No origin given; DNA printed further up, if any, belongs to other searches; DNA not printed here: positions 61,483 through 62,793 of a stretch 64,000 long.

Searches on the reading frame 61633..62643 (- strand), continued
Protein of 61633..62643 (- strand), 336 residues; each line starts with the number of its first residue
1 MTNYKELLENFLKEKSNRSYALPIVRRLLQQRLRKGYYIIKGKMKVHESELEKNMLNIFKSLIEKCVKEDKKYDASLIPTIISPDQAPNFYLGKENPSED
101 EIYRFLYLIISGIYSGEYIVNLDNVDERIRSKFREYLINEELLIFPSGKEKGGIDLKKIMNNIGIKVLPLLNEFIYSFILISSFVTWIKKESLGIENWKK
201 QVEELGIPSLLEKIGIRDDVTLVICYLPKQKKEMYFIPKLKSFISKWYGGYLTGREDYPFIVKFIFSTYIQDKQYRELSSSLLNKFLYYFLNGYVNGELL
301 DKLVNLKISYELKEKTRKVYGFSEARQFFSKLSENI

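Call 36: fold_search(model_id=the predicted structure, library=pdb)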
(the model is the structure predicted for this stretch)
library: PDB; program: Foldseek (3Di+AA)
matches with E <= 10: 110; with E <= 0.001: 0
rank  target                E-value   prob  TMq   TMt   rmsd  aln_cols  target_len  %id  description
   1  8dfo_I                3.1e-01  0.41  0.32  0.27   9.4       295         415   11  type I-C Cascade bound to AcrIC4 (released 2023-02-15)
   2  8dex_I                5.0e-01  0.25  0.28  0.24  10.0       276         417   13  type I-C Cascade (released 2023-02-15)
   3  8adn_J                1.2e+00  0.13  0.15  0.23   7.3       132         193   13  Vairimorpha necatrix 20S proteasome from spores (released 2022-11-23)
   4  8tk8_A                1.5e+00  0.02  0.13  0.04  19.2       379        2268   10  Human Type 3 IP3 Receptor - Resting State (+IP3/ATP) (released 2023-11-08)
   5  9rlt_K                2.6e+00  0.06  0.14  0.23  17.3       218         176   12  dimerised 13S-13S+Beta5 proteasome precursor complexes (released 2026-03-18)
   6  8zsg_E                2.6e+00  0.02  0.08  0.12  14.3       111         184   13  CryoEM Helical Structure of resting KomBC complex (released 2025-12-10)
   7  9rl3_J                2.7e+00  0.06  0.15  0.24  12.1       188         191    8  13S proteasome precursor complex (released 2026-03-18)
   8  3unf_K                2.9e+00  0.06  0.16  0.23  16.5       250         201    9  Mouse 20S immunoproteasome in complex with PR-957 (released 2012-02-29)
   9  7e3n                  2.9e+00  0.02  0.10  0.09  16.4       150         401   11  Crystal structure of Isocitrate dehydrogenase D252N mutant from Trypanosoma brucei in complexed with NADP+, alpha-ketogl (released 2022-02-16)
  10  5gjq_g                3.1e+00  0.05  0.15  0.21  13.5       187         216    7  Structure of the human 26S proteasome bound to USP14-UbAl (released 2016-08-17)
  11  9fsv_V                3.1e+00  0.04  0.14  0.19  13.5       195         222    8  Yeast 20S proteasome with human beta2i (1-53) in complex with epoxyketone inhibitor 16 (released 2024-07-17)
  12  5xdz_A                3.1e+00  0.03  0.09  0.20  16.8       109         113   12  Crystal structure of zebrafish SNX25 PX domain (released 2017-06-14)
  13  2zkc                  3.1e+00  0.02  0.11  0.14  18.0       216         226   11  Crystal structure of human estrogen-related receptor gamma ligand binding domain complex with bisphenol Z (released 2009-03-17)
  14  2gpv_D                3.1e+00  0.01  0.10  0.13  19.1       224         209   12  Estrogen Related Receptor-gamma ligand binding domain complexed with 4-hydroxy-tamoxifen and a SMRT peptide (released 2006-09-26)
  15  5kgx                  3.2e+00  0.02  0.08  0.16  18.7       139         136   14  HIV1 catalytic core domain in complex with an inhibitor (2~{S})-2-[3-(3,4-dihydro-2~{H}-chromen-6-yl)-1-methyl-indol-2-y (released 2016-10-19)
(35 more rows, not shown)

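Call 38: find_related_loci(query=A1, collection=genome_contigs, flank=10000)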
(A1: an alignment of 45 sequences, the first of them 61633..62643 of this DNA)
Query A1 (336 aa) in genome_contigs; peptide patterns used: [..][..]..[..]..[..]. (x = any residue, [..] = any of these).
137 stretches matched a pattern; 3 encode a relative of the query (tblastn E <= 1e-3); 3 distinct loci.
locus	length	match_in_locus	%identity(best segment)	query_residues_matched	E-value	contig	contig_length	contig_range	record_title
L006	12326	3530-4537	91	1-336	0e+0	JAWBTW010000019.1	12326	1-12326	MAG: Candidatus Aenigmatarchaeota archaeon isolate JZ-1_201709_bins_53 JZ-1_201709_bins_53_scaffold_19, whole genome sho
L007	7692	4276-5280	39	1-332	3e-65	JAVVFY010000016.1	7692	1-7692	MAG: Candidatus Aenigmatarchaeota archaeon isolate PSS.bin.12 NODE_1640_length_7692_cov_10.343721, whole genome shotgun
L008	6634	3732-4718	34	11-336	2e-41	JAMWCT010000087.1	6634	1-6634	MAG: Candidatus Omnitrophota bacterium isolate QZM4_2.bins.51.Tibet NODE_47533_length_6634_cov_2.121869, whole genome sh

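Call 39: list_cluster_members(proteins=[P0113, P0112, P0121, P0125, P0128, P0124, P0108, P0105])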
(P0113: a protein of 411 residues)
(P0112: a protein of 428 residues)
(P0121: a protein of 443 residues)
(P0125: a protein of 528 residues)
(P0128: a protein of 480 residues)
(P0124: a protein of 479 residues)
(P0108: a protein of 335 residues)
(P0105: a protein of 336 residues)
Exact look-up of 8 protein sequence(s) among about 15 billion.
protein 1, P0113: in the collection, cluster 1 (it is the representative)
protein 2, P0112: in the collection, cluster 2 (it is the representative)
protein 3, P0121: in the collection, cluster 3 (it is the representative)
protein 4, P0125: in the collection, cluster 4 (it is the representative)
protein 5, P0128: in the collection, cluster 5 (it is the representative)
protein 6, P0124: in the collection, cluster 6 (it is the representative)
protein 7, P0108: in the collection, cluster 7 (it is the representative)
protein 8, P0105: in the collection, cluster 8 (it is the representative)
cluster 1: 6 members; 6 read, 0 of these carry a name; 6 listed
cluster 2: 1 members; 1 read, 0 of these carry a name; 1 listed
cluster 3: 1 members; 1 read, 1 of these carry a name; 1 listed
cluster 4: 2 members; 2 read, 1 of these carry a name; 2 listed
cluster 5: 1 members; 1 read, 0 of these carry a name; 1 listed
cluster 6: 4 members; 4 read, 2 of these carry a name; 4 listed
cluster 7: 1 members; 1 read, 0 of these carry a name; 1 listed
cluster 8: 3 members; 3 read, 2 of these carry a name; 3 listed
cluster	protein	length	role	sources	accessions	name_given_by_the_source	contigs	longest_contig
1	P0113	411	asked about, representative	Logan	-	-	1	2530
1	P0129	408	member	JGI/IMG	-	-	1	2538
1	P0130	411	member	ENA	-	-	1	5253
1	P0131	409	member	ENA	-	-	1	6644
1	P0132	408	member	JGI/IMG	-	-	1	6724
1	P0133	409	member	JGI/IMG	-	-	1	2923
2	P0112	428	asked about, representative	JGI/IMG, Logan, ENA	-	-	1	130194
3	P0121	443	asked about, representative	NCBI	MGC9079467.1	MAG: hypothetical protein ACP5G1_01880 [Nanopusillaceae archaeon]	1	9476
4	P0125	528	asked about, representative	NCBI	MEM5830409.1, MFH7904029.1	MAG: hypothetical protein QW409_03725 [Candidatus Aenigmatarchaeota archaeon]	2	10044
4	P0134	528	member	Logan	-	-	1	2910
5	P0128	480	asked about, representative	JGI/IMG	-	-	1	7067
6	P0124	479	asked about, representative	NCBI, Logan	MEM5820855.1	MAG: hypothetical protein QXP34_00840 [Candidatus Aenigmatarchaeota archaeon]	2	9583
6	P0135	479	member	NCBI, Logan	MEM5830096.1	MAG: hypothetical protein QXL82_01130 [Candidatus Aenigmatarchaeota archaeon]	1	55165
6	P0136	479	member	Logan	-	-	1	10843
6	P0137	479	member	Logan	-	-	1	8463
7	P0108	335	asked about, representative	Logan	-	-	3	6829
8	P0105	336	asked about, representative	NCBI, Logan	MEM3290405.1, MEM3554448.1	MAG: hypothetical protein QW046_02705 [Candidatus Micrarchaeaceae archaeon]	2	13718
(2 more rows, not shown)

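Call 41: find_encoding_contigs(protein=P0112, flank=10000, max_places=1)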
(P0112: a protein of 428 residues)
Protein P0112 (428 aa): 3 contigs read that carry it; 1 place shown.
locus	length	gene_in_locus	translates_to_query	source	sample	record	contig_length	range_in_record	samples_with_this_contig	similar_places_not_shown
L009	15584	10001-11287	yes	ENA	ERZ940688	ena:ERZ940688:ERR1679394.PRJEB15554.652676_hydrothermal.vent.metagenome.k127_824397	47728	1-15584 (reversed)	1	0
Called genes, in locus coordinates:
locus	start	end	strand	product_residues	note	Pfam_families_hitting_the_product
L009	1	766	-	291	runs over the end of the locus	PF01458:SUFBD_core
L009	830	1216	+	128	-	PF04472:SepF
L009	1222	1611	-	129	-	PF00410:Ribosomal_S8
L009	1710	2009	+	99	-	-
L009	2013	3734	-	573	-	PF01909:NTP_transf_2 (faint)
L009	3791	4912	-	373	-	PF01637:ATPase_2 (weak), PF13191:AAA_16, PF00004:AAA, PF05729:NACHT (weak), PF09848:SLFN-g3_helicase (weak), PF13401:AAA_22, PF22703:Cdc6_lid, PF09079:WHD_Cdc6, +1 more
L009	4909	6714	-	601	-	PF01850:PIN, PF20720:nSTAND3 (faint), PF00437:T2SSE (weak)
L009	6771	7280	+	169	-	PF01930:Cas_Cas4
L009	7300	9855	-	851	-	PF13495:Phage_int_SAM_4 (weak), PF04851:ResIII (weak), PF00270:DEAD, PF00271:Helicase_C, PF22590:Cas3-like_C_2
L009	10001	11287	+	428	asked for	-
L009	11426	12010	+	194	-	PF18765:Polbeta (weak)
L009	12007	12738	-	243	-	-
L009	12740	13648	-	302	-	PF01905:DevR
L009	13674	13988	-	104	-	-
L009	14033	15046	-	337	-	PF01867:Cas_Cas1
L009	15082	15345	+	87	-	PF09827:CRISPR_Cas2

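Call 44: search_protein_families(library=padloc, proteins=[L004:4140-6248:+, L004:6241-6864:+, L004:6854-7135:+, L004:7132-7863:+, L004:1963-2616:+, L009:13674-13988:-, L009:12007-12738:-], max_evalue=0.01)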
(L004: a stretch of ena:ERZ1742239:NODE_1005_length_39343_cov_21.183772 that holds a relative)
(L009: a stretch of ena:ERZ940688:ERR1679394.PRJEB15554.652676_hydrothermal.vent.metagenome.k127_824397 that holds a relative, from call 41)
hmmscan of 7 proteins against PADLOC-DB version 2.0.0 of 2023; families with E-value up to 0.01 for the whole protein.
L004:4140-6248:+ (702 aa): 1 family
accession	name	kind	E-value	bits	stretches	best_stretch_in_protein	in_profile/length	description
PDLC01558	Cas10a|Cas10f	-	1.8e-112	375.3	1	8-663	2-551/585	CAS-III-A; effector_LS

L004:6241-6864:+ (207 aa): 2 families
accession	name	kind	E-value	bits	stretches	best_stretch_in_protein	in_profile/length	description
PDLC02151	Cas5_IIIf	-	4.6e-57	191.3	1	7-201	2-189/195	-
PDLC01559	Cas5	-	5.2e-54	181.2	1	7-201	3-188/194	CAS-III-A; effector_G5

L004:6854-7135:+ (93 aa): 3 families
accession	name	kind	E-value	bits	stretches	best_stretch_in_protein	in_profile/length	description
PDLC01224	Cas11f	-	8.8e-32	107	1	2-90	3-86/87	CAS-III-F; effector_SS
PDLC01223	Cas11f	-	0.0019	16.2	1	10-88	79-159/167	CAS-III-F; effector_SS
PDLC01458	Cmr5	-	0.0041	15.4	1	6-76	15-81/111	CAS-III-B; effector_SS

L004:7132-7863:+ (243 aa): 29 families (the best 25 are shown)
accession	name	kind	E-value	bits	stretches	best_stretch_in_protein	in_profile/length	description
PDLC02150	Cas7_IIIf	-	3.7e-68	227.7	1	3-241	3-236/237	-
PDLC01296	Csm3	-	1.2e-18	65.8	1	9-185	8-157/192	"CAS-III-A,CAS-III-D; effector_G7"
PDLC01442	Csm3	-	3.1e-18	64.4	1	7-242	10-184/208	"CAS-III-A,CAS-III-D; effector_G7"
PDLC01017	Csm3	-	9.5e-14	49.7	2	7-119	11-100/257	Csm3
PDLC01613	Csm3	-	1.9e-10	39.9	1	10-237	1-177/177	"CAS-III-A,CAS-III-D; effector_G7"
PDLC02117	Cas7_IIIg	-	1.9e-09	35.6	1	5-242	2-174/178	-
PDLC01339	Csm3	-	3.6e-09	35.9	1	14-135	2-84/163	"CAS-III-A,CAS-III-D; effector_G7"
PDLC01297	Csm3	-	6.5e-08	30.7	1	8-63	6-65/198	"CAS-III-A,CAS-III-D; effector_G7"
PDLC01014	Csm3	-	1.5e-07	29.7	1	7-57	6-60/203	CRISPR type III-A/MTUBE-associated RAMP protein Csm3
PDLC02111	Cas7_IIId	-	2.3e-07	28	1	7-58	222-273/417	-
PDLC01441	Cmr4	-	4.2e-07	28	1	13-60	9-56/245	"CAS-III-B,CAS-III-C; effector_G7"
PDLC01015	Csm3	-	8.6e-07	28.3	1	14-175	2-141/178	Csm3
PDLC01016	Csm3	-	8.6e-07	27.5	1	10-236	2-188/189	Csm3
PDLC02113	Cas7_IIId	-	5.5e-06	23.9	0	211-241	162-192/207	-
PDLC01724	typeIV_Cas7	-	6.2e-06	24.1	1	5-62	4-69/329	Csf2_0_IV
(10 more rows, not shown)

L004:1963-2616:+ (217 aa): 12 families
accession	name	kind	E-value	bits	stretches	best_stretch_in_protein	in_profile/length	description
PDLC01305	Cas5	-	2.9e-24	84.1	1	5-134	2-134/174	CAS-I-B; effector_G5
PDLC01432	Cas5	-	1.9e-15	55.7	1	1-154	1-154/211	CAS-I-B; effector_G5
PDLC02096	Cas5b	-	1.1e-13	49.4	1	1-132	1-133/223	-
PDLC00951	Cas5b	-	2e-13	48.7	1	3-134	2-143/241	"CRISPR-associated protein Cas5, subtype I-B/HMARI"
PDLC00947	Cas5b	-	3.5e-10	37.9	1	1-149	1-146/217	"CRISPR-associated protein Cas5, subtype I-B/TNEAP"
PDLC00950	Cas5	-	1.9e-09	35.3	1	3-45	1-43/43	CRISPR-associated protein Cas5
PDLC01306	Cas5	-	3.1e-09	35.3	1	4-135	1-130/174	CAS-I; effector_G5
PDLC01271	Cas5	-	1.4e-08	33.1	1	4-151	1-142/170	CAS-I-B; effector_G5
PDLC01453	Cas5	-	3.9e-08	31.4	1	1-207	1-194/205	CAS-I; effector_G5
PDLC01644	Cas5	-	7.1e-05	21.3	1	13-105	11-77/192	CAS-I; effector_G5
PDLC01369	Cas5e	-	0.0019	16.3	1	22-119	19-119/163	CAS-I-E; effector_G5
PDLC01258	Cas5e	-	0.0065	14.5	0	22-119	19-121/165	CAS-I-E; effector_G5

L009:13674-13988:- (104 aa): 0 families

L009:12007-12738:- (243 aa): 14 families
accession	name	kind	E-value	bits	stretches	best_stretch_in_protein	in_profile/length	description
PDLC01305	Cas5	-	5.1e-22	76.7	1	4-137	1-119/174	CAS-I-B; effector_G5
PDLC02096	Cas5b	-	2.3e-10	38.5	1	1-135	1-118/223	-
PDLC00950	Cas5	-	4.7e-10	37.2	1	3-45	1-43/43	CRISPR-associated protein Cas5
PDLC01432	Cas5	-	4.3e-09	34.9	1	1-128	1-109/211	CAS-I-B; effector_G5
PDLC00951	Cas5b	-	6.2e-09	34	1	3-161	2-143/241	"CRISPR-associated protein Cas5, subtype I-B/HMARI"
PDLC01306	Cas5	-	2.9e-08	32.1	1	4-61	1-58/174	CAS-I; effector_G5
PDLC01453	Cas5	-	4.6e-06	24.6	1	1-63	1-59/205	CAS-I; effector_G5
PDLC01271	Cas5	-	7.9e-06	24.1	1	12-128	9-102/170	CAS-I-B; effector_G5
PDLC02097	Cas5b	-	2.6e-05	22.2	1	1-48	1-48/251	-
PDLC00947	Cas5b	-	4e-05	21.4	1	1-128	1-110/217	"CRISPR-associated protein Cas5, subtype I-B/TNEAP"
PDLC02094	Cas5b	-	4.5e-05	20.9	0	1-46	1-46/358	-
PDLC02095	Cas5b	-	0.00013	19.7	1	4-48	2-46/199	-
PDLC01644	Cas5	-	0.00032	19.1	1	4-55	2-54/192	CAS-I; effector_G5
PDLC01450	Csm4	-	0.0011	16.7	0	64-138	98-162/263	CAS-III-A; effector_G5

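Call 46: find_homologous_proteins(query=L001:5991-6314:+)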
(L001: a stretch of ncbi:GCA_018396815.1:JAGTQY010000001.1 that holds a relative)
Query L001:5991-6314:+ (107 aa): 28 proteins with E <= 0.001 among 30 candidates.
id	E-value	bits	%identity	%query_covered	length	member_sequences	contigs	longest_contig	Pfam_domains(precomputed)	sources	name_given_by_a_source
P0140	9.1e-65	233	100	100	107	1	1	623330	-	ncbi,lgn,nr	ncbi:hypothetical protein KEJ20_02350 [Candidatus Bathyarchaeota archaeon]|nr:hypothetical protein [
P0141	6.1e-56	205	90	97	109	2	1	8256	-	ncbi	ncbi:MAG: hypothetical protein QXO40_02825 [Candidatus Aenigmatarchaeota archaeon]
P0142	4.7e-55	202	89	95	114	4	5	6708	-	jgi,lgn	jgi:hypothetical protein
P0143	1.4e-53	197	83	98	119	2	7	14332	-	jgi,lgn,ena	jgi:hypothetical protein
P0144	1.7e-51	191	83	95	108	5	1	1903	-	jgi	jgi:hypothetical protein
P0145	2.7e-51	190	81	95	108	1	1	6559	-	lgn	-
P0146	4.0e-51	189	80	97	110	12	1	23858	-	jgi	jgi:hypothetical protein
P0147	8.9e-50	185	78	98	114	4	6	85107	-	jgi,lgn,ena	jgi:hypothetical protein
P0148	1.8e-47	178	73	99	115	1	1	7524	-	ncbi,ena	-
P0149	2.6e-47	177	78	99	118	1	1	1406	-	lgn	-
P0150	1.2e-43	165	69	96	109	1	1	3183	-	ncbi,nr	ncbi:MAG: hypothetical protein NZ893_02690 [Candidatus Aenigmarchaeota archaeon]|nr:hypothetical pro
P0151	4.1e-41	157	72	94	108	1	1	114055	-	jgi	-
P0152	8.4e-41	156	70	94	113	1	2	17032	-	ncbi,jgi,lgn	jgi:hypothetical protein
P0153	1.9e-40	155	69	94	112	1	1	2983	-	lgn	-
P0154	2.1e-37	145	65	96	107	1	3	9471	-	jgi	jgi:hypothetical protein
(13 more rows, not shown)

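Call 51: search_solved_structures(query=A2, max_evalue=10, show_alignments=2)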
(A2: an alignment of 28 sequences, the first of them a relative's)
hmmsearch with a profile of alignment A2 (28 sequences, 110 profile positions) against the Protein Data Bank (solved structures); distinct sequences matched with E-value up to 10: 6.
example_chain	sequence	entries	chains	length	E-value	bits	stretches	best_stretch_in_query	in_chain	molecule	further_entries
7btw_A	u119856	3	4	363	0.076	16.1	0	75-106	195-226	Mitochondrial outer membrane beta-barrel protein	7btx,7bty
7vku_A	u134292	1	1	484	0.15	15.2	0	75-106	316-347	Sorting assembly machinery 50 kDa subunit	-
7e4h_A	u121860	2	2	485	0.15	15.1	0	75-106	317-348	Sorting assembly machinery 50 kDa subunit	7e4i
8h2i_ch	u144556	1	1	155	0.45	13.6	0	35-84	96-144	P15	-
6zu5_SB0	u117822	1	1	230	0.5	13.5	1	23-72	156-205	eS1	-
7qep_S1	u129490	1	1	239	0.87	12.7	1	19-66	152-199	40S ribosomal protein S1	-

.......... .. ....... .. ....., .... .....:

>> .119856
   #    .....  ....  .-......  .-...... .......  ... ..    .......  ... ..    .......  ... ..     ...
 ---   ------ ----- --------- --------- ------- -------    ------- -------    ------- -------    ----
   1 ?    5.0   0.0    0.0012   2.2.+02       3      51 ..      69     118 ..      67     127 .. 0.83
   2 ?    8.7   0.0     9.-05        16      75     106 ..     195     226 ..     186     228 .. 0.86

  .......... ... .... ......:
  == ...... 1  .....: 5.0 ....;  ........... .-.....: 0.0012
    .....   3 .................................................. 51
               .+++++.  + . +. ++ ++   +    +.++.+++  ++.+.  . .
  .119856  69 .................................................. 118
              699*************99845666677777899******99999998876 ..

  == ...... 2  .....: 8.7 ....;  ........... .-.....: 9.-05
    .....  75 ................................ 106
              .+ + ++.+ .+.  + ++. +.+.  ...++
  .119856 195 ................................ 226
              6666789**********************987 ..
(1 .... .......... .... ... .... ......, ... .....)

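Call 52: search_protein_families(library=pfam, alignment_id=A2, max_evalue=1)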
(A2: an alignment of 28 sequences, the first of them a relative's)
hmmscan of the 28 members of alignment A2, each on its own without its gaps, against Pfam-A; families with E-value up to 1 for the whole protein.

A. member 1, P0140 (107 aa): 1 family
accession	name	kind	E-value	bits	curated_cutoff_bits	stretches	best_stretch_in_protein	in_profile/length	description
PF16150.10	DUF4858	-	0.017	15.5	22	1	15-91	29-106/188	Domain of unknown function (DUF4858)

B. families by the number of members that match (of 28 scanned): 6 families
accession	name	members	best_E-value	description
PF16150.10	DUF4858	9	0.008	Domain of unknown function (DUF4858)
PF22875.4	Glu2-Pro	3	0.092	Glu2-Pro domain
PF09385.16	HisK_N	2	0.023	Histidine kinase N terminal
PF24722.1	DUF7674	1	0.14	Domain of unknown function (DUF7674)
PF02638.21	GHL10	1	0.15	Glycosyl hydrolase-like 10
PF24191.1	Mycobacteriophage_TM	1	0.24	Mycobacteriophage protein with transmembrane helix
